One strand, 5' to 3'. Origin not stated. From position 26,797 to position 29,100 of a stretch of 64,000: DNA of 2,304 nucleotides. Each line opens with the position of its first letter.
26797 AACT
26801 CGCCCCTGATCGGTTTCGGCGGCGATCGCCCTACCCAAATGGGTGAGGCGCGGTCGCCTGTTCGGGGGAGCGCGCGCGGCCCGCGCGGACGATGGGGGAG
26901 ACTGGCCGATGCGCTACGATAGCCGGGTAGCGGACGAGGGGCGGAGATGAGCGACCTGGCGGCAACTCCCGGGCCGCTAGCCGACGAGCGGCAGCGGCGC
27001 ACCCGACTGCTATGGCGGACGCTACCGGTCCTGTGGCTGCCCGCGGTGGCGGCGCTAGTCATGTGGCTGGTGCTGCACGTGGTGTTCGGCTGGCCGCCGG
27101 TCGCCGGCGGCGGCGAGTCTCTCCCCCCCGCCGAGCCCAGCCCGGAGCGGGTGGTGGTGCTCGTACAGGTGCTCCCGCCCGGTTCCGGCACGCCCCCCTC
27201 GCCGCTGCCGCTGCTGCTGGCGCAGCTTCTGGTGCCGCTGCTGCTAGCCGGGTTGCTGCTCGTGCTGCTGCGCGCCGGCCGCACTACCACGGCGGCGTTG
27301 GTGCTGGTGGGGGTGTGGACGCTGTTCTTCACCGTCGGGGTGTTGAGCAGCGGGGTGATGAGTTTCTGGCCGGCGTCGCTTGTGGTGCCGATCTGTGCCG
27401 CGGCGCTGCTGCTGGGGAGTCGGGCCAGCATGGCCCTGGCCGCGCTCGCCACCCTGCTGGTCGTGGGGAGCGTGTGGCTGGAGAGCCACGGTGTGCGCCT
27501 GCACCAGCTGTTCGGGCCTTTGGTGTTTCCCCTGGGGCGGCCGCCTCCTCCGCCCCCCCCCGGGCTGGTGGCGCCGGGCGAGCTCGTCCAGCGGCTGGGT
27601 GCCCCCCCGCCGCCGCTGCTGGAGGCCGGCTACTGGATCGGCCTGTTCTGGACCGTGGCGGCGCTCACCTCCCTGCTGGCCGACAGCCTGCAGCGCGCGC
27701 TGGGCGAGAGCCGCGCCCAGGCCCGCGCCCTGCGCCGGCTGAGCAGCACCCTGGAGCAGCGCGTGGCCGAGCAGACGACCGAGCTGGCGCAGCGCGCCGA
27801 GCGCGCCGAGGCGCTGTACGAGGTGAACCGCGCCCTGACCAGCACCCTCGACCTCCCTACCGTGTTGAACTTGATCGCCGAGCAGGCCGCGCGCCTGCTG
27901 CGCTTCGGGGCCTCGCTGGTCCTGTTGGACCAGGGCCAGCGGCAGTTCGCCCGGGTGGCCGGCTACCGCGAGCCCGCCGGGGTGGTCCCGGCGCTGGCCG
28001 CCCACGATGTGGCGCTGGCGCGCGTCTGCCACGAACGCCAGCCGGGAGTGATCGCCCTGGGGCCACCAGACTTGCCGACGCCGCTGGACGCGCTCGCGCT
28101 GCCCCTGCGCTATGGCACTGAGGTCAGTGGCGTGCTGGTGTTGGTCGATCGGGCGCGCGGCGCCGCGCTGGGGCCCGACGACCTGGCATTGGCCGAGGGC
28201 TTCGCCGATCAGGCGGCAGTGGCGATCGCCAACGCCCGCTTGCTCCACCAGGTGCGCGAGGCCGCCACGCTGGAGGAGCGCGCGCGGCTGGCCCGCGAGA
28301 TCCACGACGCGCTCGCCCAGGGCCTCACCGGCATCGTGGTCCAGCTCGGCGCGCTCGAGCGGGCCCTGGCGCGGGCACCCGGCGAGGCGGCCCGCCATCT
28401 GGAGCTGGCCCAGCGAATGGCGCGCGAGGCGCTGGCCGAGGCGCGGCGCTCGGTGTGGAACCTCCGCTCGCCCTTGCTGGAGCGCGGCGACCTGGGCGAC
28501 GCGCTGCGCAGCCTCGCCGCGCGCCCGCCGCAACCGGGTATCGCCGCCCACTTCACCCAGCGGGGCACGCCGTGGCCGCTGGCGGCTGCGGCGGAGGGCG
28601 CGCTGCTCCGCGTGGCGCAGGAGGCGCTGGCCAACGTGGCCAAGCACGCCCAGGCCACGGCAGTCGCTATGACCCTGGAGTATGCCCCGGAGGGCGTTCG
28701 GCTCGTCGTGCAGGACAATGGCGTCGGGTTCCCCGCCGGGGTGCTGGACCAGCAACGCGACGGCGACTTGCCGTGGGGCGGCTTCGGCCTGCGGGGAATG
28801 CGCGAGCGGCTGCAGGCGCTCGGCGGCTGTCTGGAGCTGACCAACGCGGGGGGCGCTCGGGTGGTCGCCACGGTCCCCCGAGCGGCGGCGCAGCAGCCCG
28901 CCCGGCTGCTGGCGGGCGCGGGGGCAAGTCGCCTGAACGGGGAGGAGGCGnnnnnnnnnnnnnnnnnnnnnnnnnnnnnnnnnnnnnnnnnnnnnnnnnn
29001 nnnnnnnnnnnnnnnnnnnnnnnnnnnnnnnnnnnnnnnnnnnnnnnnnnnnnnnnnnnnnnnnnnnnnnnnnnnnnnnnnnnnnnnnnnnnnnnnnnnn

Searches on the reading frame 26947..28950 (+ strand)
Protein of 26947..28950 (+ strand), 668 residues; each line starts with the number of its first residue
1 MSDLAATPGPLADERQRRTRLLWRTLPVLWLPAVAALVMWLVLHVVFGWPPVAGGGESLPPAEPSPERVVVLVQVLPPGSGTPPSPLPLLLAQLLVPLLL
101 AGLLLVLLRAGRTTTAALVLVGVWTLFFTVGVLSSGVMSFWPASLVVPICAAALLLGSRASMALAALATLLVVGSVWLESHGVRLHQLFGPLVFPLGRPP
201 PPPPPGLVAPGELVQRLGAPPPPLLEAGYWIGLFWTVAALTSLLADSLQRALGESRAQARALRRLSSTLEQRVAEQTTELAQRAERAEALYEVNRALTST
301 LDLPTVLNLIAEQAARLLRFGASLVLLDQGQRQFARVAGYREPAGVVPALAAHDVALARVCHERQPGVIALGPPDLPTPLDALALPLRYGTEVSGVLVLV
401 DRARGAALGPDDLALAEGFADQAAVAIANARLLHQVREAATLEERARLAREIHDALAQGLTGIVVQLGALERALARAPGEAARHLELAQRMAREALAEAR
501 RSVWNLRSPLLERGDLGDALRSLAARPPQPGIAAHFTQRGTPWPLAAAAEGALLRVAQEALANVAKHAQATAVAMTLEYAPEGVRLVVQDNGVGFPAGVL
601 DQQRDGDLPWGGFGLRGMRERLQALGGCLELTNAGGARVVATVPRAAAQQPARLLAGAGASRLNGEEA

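Call 68: search_protein_families(library=pfam, proteins=[window:26947-28950:+], max_evalue=0.00001)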
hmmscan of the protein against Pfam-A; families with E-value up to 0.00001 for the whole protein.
window:26947-28950:+ (668 aa): 6 families
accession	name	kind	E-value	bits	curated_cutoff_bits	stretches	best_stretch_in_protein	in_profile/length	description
PF07730.19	HisKA_3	-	3.4e-19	69.6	24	1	444-509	1-66/68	Histidine kinase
PF13492.12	GAF_3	-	3.2e-15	57.1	27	1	306-429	5-129/129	GAF domain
PF02518.31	HATPase_c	-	7.3e-11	42.9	26.4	1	551-645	4-109/111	Histidine kinase-, DNA gyrase B-, and HSP90-like ATPase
PF01590.32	GAF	-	6.9e-09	36.8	22.4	1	302-427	1-133/133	GAF domain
PF13185.12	GAF_2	-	9.1e-08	32.8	28.6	1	301-428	2-136/136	GAF domain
PF13581.12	HATPase_c_2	-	7.9e-07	29.6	27.4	1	545-616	24-103/127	Histidine kinase-like ATPase domain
